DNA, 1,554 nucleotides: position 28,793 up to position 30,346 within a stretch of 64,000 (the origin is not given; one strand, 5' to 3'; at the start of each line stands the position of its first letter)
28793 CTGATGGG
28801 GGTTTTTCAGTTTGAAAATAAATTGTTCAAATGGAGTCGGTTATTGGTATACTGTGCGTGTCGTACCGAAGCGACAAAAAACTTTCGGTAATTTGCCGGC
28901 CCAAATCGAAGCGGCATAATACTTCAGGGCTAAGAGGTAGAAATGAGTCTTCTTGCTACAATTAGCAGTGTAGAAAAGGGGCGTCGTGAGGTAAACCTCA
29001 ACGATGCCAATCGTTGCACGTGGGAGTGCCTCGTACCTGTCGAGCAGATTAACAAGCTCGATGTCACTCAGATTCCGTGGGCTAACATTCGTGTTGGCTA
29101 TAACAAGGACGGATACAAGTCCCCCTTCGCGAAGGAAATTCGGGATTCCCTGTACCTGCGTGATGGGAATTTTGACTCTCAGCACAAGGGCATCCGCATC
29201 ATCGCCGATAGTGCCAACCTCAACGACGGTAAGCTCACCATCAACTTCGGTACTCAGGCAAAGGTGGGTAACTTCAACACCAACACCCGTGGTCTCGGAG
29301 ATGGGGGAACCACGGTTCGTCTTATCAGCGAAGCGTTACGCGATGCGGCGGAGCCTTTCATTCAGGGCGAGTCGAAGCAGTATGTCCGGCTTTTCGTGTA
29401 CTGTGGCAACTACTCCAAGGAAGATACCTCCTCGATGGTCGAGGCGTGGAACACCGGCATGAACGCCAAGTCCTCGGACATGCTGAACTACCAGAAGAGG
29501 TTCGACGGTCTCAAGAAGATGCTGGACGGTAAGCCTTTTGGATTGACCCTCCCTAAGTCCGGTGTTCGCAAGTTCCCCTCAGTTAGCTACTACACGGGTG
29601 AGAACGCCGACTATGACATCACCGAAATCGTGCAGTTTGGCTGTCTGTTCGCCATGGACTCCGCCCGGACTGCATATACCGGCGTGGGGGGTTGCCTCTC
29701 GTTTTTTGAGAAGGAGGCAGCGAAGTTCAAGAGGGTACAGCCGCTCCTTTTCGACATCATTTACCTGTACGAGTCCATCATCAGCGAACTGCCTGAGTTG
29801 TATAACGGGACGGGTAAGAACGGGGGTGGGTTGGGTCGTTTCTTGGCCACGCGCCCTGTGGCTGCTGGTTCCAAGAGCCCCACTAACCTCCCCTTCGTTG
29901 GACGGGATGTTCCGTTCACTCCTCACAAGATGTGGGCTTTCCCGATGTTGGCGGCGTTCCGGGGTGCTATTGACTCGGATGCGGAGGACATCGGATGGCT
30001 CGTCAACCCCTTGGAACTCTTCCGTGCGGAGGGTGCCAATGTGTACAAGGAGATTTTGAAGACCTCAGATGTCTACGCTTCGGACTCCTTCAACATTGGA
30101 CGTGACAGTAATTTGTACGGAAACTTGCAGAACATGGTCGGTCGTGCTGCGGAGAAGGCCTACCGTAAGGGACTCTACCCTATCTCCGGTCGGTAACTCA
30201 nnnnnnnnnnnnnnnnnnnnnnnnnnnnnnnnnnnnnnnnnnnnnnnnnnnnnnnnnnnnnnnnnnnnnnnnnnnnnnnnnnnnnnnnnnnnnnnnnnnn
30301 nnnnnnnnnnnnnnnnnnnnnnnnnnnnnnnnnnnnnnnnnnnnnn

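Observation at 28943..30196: ParB/DndB-like protein with DGQHR-like motif (DSQHK) in a phage accessory slot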

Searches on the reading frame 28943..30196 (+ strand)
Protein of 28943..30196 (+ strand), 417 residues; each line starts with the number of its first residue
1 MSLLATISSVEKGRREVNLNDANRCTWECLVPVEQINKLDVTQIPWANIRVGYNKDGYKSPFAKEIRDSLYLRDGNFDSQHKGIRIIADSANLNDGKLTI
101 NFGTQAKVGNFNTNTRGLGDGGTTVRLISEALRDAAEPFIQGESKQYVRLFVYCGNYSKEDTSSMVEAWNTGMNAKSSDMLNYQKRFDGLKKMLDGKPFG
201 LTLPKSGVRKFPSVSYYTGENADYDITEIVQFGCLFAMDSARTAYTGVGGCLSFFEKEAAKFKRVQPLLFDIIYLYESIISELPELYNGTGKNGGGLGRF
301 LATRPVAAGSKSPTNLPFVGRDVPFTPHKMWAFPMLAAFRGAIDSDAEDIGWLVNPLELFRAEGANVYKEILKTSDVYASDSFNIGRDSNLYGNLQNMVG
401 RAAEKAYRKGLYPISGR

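Call 3: search_protein_families(library=pfam, proteins=[window:28943-30196:+], max_evalue=1)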
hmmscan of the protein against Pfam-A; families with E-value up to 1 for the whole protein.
window:28943-30196:+ (417 aa): 1 family
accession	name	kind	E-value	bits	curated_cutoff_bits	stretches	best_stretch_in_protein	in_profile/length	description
PF10592.14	AIPR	-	0.00092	19.4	25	1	59-195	12-137/308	AIPR protein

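Call 4: search_protein_families(library=phrogs, proteins=[window:28943-30196:+], max_evalue=0.01)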
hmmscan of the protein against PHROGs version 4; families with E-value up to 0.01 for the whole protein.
window:28943-30196:+ (417 aa): 0 families

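Call 5: search_protein_families(library=padloc, proteins=[window:28943-30196:+], max_evalue=1)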
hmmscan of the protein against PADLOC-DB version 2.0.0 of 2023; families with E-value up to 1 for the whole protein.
window:28943-30196:+ (417 aa): 0 families

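Call 6: search_protein_families(library=ncbifam, proteins=[window:28943-30196:+], max_evalue=1)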
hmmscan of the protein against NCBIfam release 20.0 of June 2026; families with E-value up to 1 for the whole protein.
window:28943-30196:+ (417 aa): 1 family
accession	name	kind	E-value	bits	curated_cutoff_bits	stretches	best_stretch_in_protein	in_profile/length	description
TIGR04550.1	sMetMonox_MmoD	equivalog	0.18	11.6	80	1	228-258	35-62/64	soluble methane monooxygenase-binding protein MmoD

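Call 7: search_solved_structures(query=window:28943-30196:+, max_evalue=10, show_alignments=2)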
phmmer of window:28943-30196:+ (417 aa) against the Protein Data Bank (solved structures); distinct sequences matched with E-value up to 10: 1.
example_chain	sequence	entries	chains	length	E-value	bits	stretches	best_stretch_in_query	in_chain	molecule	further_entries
8wkj_A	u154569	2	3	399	0.8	11.4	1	216-275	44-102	Aminotransferase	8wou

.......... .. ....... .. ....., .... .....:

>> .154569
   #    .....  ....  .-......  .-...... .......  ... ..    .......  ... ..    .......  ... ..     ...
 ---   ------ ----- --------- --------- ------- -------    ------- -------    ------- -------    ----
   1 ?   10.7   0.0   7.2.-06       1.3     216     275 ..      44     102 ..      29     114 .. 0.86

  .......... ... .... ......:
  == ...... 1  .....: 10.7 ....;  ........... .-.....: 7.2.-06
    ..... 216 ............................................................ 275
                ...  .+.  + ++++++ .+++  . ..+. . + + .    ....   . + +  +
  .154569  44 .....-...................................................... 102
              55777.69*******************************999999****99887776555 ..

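Call 8: find_homologous_proteins(query=window:28943-30196:+, max_evalue=0.001)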
Query window:28943-30196:+ (417 aa): 9 proteins with E <= 0.001 among 6023 candidates.
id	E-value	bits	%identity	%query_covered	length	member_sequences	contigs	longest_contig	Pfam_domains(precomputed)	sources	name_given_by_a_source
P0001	2.2e-283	957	100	100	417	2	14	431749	-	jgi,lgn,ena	jgi:hypothetical protein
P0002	1.0e-180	619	64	100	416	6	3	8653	PF10592.15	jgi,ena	jgi:hypothetical protein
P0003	4.4e-163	561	61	100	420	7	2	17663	PF10592.15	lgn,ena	-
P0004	1.3e-158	546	59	100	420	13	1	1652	PF10592.15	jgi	-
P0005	1.6e-148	513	55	98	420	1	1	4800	PF10592.15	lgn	-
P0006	7.8e-109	382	58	75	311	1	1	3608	-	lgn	-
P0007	1.0e-57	214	40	75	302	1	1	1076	-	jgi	jgi:hypothetical protein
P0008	1.2e-14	72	26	75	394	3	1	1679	PF10592.15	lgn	-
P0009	5.9e-5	40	24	77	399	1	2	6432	PF10592.15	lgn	-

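Call 12: find_homologous_proteins(query=A1, max_evalue=0.001)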
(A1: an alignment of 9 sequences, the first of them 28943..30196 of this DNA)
Query A1 (9 sequences) (417 aa, profile of the alignment): 142 proteins with E <= 0.001 among 8000 candidates; the best 120 are listed.
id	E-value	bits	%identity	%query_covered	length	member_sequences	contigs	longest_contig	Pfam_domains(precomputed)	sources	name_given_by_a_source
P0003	1.4e-200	684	61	100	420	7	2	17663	PF10592.15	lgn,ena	-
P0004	1.1e-199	682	59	100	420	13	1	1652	PF10592.15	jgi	-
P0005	4.2e-194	663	55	98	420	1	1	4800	PF10592.15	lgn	-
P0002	9.7e-190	649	64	100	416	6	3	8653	PF10592.15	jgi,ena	jgi:hypothetical protein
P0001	2.2e-189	648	100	100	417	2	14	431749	-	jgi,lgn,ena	jgi:hypothetical protein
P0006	6.5e-141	488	58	75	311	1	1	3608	-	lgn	-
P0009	3.0e-120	420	24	77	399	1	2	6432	PF10592.15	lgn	-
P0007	5.1e-113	396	40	75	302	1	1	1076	-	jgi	jgi:hypothetical protein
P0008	1.0e-112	395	26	75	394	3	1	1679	PF10592.15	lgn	-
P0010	4.6e-100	353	24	87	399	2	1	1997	PF10592.15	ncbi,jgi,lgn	jgi:hypothetical protein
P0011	9.2e-99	349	24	87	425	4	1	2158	PF10592.15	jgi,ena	-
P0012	1.5e-96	342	24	83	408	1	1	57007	PF10592.15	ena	-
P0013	9.1e-96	339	23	77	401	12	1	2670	PF10592.15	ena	-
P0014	1.9e-93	332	24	77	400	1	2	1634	PF10592.15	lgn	-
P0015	4.3e-87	311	25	77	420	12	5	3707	PF10592.15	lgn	-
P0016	1.8e-84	302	23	80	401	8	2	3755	PF10592.15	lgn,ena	-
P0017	1.6e-83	299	23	77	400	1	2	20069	PF10592.15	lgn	-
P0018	8.4e-82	293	25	81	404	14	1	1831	PF10592.15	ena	-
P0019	1.3e-81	293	24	77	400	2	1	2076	PF10592.15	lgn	-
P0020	7.5e-81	290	24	78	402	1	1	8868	PF10592.15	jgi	jgi:AIPR protein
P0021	9.7e-81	290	25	82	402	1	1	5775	PF10592.15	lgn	-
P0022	3.8e-80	288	25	64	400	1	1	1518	PF10592.15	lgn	-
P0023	3.9e-80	288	25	81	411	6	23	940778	PF10592.15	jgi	jgi:hypothetical protein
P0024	4.0e-79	284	22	78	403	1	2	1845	PF10592.15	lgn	-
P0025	5.9e-76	274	23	78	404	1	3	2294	PF10592.15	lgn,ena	-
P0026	6.0e-76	274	24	81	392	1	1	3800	PF10592.15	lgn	-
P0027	1.9e-74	269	22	78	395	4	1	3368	PF10592.15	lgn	-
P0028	2.6e-74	269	25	68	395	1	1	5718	PF10592.15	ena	-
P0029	1.4e-73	266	23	81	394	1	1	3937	PF10592.15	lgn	-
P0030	2.4e-73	265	22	81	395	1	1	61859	PF10592.15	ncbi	-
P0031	2.5e-73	265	24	80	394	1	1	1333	PF10592.15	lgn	-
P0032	3.0e-73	265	23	81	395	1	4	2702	PF10592.15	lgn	-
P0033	3.7e-73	265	23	81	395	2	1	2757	PF10592.15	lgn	-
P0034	4.5e-73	265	24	81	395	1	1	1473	PF10592.15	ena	-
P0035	6.8e-73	264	23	81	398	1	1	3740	PF10592.15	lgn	-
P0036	1.1e-72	263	24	78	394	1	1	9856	PF10592.15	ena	-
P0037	2.0e-72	262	24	78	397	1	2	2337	PF10592.15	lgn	-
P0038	3.3e-72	262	21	81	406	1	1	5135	PF10592.15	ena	-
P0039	4.3e-72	261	24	78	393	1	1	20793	PF10592.15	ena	-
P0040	7.4e-72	261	23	68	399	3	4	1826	PF10592.15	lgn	-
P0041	7.9e-72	260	23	68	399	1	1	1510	PF10592.15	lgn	-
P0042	1.2e-71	260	26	83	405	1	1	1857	PF10592.15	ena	-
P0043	1.4e-71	260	23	82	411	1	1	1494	PF10592.15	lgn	-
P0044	1.6e-71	259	26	81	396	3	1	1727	PF10592.15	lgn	-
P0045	3.5e-71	258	24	78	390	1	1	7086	PF10592.15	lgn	-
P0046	1.2e-70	257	23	81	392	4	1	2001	PF10592.15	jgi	jgi:AIPR protein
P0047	1.6e-70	256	23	81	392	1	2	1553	PF10592.15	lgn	-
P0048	2.0e-70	256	22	81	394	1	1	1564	PF10592.15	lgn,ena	-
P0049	2.3e-70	256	23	81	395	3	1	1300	PF10592.15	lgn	-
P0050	2.3e-70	256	24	82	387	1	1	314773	PF10592.15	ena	-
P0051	3.0e-70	255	23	81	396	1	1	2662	PF10592.15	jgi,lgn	-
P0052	3.6e-70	255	23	78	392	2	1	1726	PF10592.15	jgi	jgi:hypothetical protein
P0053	4.1e-70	255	22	81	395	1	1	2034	PF10592.15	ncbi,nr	ncbi:MAG: AIPR family protein [Chloroflexota bacterium]|nr:AIPR family protein [Chloroflexota bacter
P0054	7.8e-70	254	23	78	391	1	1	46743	PF10592.15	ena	-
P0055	7.9e-70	254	23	81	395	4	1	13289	PF10592.15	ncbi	-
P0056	8.6e-70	254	22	78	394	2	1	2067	PF10592.15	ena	-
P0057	9.1e-70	254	24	78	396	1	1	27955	PF10592.15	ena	-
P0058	1.1e-69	253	22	81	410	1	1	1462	PF10592.15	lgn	-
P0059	1.4e-69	253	21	78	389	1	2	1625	PF10592.15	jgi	jgi:hypothetical protein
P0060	1.7e-69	253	23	81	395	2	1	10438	PF10592.15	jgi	jgi:hypothetical protein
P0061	2.1e-69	252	23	81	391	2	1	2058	PF10592.15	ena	-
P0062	2.3e-69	252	24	81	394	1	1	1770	PF10592.15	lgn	-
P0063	7.8e-69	251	22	83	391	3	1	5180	PF10592.15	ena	-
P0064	1.1e-68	250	23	81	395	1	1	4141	PF10592.15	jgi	jgi:hypothetical protein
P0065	2.2e-68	249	23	81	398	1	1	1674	PF10592.15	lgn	-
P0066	2.6e-68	249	22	81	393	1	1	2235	PF10592.15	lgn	-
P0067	2.6e-68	249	22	81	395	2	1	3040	PF10592.15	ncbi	ncbi:MAG: AIPR family protein [Pseudomonadota bacterium]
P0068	2.8e-68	249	23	78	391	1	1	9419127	PF10592.15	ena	-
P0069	3.7e-68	248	23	81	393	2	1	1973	PF10592.15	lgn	-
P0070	4.8e-68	248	22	81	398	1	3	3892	PF10592.15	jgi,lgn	-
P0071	5.3e-68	248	23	79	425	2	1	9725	PF10592.15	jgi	jgi:AIPR protein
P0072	6.0e-68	248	24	81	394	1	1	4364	PF10592.15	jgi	-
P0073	6.3e-68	248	24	81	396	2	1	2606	PF10592.15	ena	-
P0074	6.4e-68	248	22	81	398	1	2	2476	PF10592.15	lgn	-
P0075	7.0e-68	247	25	68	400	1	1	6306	PF10592.15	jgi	jgi:AIPR protein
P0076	1.1e-67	247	22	81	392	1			PF10592.15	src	-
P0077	1.7e-67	246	23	81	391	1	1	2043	PF10592.15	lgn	-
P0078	4.5e-67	245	22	81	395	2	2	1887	PF10592.15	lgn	-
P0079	6.7e-67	244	23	81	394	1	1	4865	PF10592.15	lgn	-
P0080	1.1e-66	244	21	68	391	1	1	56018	PF10592.15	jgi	jgi:hypothetical protein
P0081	2.5e-66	242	24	81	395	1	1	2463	PF10592.15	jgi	-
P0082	3.8e-66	242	25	81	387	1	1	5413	PF10592.15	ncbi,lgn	ncbi:MAG: AIPR family protein [Chloroflexota bacterium]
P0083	6.3e-66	241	25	80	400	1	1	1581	PF10592.15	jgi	jgi:hypothetical protein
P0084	6.5e-66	241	21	89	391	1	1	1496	PF10592.15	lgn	-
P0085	8.3e-66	241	23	69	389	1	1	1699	PF10592.15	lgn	-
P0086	1.5e-65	240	22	81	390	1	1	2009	PF10592.15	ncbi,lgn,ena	-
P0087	2.8e-65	239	24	78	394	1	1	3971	PF10592.15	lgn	-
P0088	5.3e-65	238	22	81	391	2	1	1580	PF10592.15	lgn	-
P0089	5.9e-65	238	27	65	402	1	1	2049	PF10592.15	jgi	jgi:hypothetical protein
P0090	1.8e-64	236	22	81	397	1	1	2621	PF10592.15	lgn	-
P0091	2.1e-64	236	27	68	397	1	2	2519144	PF10592.15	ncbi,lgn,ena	-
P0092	3.5e-64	235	23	77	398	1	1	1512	PF10592.15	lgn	-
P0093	1.1e-63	234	25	68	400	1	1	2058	PF10592.15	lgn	-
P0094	1.3e-63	233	24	70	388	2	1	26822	PF10592.15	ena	-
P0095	2.3e-63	233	25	78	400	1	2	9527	PF10592.15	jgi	jgi:hypothetical protein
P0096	9.3e-63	231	24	79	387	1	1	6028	PF10592.15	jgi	jgi:hypothetical protein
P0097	1.4e-62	230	24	79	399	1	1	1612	PF10592.15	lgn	-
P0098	5.4e-62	228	25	81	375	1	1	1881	PF10592.15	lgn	-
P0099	1.2e-61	227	23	68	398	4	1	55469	PF10592.15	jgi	jgi:hypothetical protein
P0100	2.3e-61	226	22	68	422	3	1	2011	PF10592.15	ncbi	-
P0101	2.4e-61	226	26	62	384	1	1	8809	PF10592.15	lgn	-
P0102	2.7e-61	226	24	76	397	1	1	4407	PF10592.15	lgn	-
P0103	2.9e-61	226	24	69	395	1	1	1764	PF10592.15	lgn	-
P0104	1.1e-60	224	24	66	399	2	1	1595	PF10592.15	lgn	-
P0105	1.1e-60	224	24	82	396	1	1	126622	PF10592.15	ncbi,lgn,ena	-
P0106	3.4e-60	222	24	65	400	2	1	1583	PF10592.15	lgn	-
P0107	3.4e-60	222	21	64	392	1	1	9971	PF10592.15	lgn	-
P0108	5.7e-60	221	25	81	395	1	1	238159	PF10592.15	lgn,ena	-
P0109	7.4e-60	221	24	81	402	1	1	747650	PF10592.15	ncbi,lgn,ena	-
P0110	9.2e-60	221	24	81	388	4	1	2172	PF10592.15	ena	-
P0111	1.1e-59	220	24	81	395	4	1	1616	PF10592.15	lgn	-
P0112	4.1e-59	219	24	81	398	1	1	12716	PF10592.15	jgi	jgi:hypothetical protein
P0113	4.2e-59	219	24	81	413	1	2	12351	PF10592.15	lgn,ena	-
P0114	5.2e-59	218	24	49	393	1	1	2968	PF10592.15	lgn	-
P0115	6.9e-59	218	23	68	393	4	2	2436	PF10592.15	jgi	-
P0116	1.2e-58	217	26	75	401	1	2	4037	PF10592.15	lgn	-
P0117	1.3e-58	217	24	81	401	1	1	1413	PF10592.15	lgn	-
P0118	1.6e-58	217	25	62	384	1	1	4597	PF10592.15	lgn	-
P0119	1.8e-58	216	25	81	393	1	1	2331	PF10592.15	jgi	jgi:hypothetical protein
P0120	2.4e-57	213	24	81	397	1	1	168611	PF10592.15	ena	-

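Call 15: search_solved_structures(query=A2, max_evalue=10, show_alignments=3)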
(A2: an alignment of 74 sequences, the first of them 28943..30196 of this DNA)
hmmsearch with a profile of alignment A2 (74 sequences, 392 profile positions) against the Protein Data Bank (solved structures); distinct sequences matched with E-value up to 10: 0.

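Call 16: find_encoding_contigs(protein=P0002, flank=8000, max_places=4)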
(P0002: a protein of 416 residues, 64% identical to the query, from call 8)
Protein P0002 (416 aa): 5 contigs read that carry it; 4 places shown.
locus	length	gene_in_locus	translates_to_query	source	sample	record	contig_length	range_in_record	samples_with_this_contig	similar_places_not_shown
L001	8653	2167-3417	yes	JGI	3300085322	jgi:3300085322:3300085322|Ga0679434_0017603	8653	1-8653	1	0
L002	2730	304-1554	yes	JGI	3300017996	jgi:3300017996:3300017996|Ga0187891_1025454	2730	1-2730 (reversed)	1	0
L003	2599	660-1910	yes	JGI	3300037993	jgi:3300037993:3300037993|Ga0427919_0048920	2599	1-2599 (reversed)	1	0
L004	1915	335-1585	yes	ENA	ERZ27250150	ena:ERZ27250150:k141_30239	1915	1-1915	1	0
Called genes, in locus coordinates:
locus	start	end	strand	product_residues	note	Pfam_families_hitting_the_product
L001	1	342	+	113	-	?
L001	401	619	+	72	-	-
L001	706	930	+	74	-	-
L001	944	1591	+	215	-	PF14423:Imm5 (weak), PF21805:Imm5_like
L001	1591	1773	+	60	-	-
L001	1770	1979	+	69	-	-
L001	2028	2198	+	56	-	-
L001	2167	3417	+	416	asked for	PF10592:AIPR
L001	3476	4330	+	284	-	PF14236:DruA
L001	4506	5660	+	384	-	-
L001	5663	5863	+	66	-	-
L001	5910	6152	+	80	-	-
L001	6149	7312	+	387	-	PF09511:RNA_lig_T4_1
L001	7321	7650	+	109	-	-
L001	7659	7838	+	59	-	-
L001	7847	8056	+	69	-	-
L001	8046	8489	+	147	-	PF00166:Cpn10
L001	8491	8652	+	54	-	?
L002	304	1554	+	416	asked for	PF10592:AIPR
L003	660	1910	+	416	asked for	PF10592:AIPR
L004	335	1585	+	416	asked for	PF10592:AIPR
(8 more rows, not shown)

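Call 17: find_encoding_contigs(protein=P0003, flank=10000, max_places=4)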
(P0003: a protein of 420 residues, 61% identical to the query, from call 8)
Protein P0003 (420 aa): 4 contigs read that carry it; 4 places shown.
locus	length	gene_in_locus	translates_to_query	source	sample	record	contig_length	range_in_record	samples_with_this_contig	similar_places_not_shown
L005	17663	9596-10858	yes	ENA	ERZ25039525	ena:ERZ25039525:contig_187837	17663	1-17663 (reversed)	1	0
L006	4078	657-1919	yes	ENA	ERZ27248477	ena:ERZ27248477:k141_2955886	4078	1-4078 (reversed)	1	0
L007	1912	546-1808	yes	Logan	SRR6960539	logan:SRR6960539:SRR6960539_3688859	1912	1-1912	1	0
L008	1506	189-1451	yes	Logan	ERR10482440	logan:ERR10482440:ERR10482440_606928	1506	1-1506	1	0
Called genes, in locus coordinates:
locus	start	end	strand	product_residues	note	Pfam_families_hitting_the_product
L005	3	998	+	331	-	?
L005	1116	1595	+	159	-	PF13392:HNH_3 (faint), PF01381:HTH_3 (weak)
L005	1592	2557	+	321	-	-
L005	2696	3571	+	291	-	-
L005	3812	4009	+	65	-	-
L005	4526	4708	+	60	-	-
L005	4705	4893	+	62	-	-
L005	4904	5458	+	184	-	-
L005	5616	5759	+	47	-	-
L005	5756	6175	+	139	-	-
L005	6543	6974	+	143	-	PF18979:DUF5715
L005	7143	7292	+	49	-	-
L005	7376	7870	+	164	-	-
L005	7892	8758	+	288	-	PF14236:DruA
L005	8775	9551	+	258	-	-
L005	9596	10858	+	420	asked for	PF10592:AIPR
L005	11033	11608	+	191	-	PF18741:MTES_1575, PF04480:DUF559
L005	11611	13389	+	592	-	PF00270:DEAD, PF04851:ResIII, PF00271:Helicase_C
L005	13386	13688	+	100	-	-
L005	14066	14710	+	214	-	PF13362:Toprim_3 (weak), PF13662:Toprim_4 (weak), PF13155:Toprim_2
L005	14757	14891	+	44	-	-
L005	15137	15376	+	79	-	-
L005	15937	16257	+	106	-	-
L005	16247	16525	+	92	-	-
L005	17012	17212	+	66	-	-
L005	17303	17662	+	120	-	?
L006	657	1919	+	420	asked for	PF10592:AIPR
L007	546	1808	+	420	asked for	PF10592:AIPR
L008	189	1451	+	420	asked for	PF10592:AIPR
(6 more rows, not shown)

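Call 21: find_encoding_contigs(protein=P0001, flank=10000, max_places=6)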
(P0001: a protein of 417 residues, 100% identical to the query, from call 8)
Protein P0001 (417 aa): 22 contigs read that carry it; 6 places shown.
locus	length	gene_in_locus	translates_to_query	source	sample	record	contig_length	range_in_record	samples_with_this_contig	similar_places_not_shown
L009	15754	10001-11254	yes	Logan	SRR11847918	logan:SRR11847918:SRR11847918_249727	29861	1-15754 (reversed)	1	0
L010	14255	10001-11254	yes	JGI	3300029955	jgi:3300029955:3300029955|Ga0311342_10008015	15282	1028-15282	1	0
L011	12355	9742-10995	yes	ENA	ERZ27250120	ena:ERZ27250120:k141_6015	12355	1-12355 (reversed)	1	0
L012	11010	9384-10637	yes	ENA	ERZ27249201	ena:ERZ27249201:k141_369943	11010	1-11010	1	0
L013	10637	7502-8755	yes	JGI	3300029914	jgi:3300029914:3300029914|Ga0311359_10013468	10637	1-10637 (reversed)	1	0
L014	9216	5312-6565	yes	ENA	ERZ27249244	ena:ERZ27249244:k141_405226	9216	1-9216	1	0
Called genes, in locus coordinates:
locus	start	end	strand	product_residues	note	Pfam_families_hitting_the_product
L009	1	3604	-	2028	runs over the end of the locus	PF05345:He_PIG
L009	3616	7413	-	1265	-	-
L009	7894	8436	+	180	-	-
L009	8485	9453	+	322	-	-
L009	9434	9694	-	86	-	-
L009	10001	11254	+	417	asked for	-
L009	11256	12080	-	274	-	PF14236:DruA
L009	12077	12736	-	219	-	-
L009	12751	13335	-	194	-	-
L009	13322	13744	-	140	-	-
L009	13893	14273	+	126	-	-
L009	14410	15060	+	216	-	-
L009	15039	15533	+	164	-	-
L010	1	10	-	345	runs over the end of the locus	?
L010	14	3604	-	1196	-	PF05345:He_PIG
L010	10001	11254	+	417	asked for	-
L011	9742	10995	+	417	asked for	-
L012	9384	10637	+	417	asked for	-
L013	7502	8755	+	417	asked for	-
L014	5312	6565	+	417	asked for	-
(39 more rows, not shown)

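Call 22: predict_structure(alignment_id=A2)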
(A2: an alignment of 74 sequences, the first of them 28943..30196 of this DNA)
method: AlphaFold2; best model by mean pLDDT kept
length: 417 residues; sequences in the alignment: 74
mean_pLDDT: 91.7   pTM: 0.85
mean pLDDT of the five models: 91.7, 89.8, 89.8, 89.0, 88.5
residues with pLDDT >= 90: 318; 70-90: 78; 50-70: 19; < 50: 2
segments of 3 or more residues with pLDDT < 50: none
pLDDT, mean of each block of 10 residues (from residue 1): 93 95 96 95 81 67 92 95 96 98 88 86 92 94 96 94 88 79 91 94 79 90 95 98 95 97 96 98 95 68 89 95 96 98 93 97 97 93 94 98 98 81
secondary structure, 60 per line:
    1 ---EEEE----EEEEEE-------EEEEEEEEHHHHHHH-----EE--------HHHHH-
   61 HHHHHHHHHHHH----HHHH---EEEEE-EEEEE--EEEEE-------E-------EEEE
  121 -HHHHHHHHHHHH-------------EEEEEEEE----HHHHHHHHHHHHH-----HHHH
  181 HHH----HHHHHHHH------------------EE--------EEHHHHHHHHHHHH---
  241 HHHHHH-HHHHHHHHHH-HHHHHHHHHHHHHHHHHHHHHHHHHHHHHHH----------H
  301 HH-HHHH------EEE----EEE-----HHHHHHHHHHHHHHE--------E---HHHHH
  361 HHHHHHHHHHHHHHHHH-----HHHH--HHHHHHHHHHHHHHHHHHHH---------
elements in order: E4-7 E12-17 E25-32 H33-39 H55-59 H61-72 H77-80 E84-88 E90-94 E97-101 E117-120 H122-133 E147-154 H159-171 H177-183 H188-195 H226-237 H241-246 H248-257 H259-289 H304-307 E314-316 E321-323 H329-342 H356-377 H383-386 H389-408
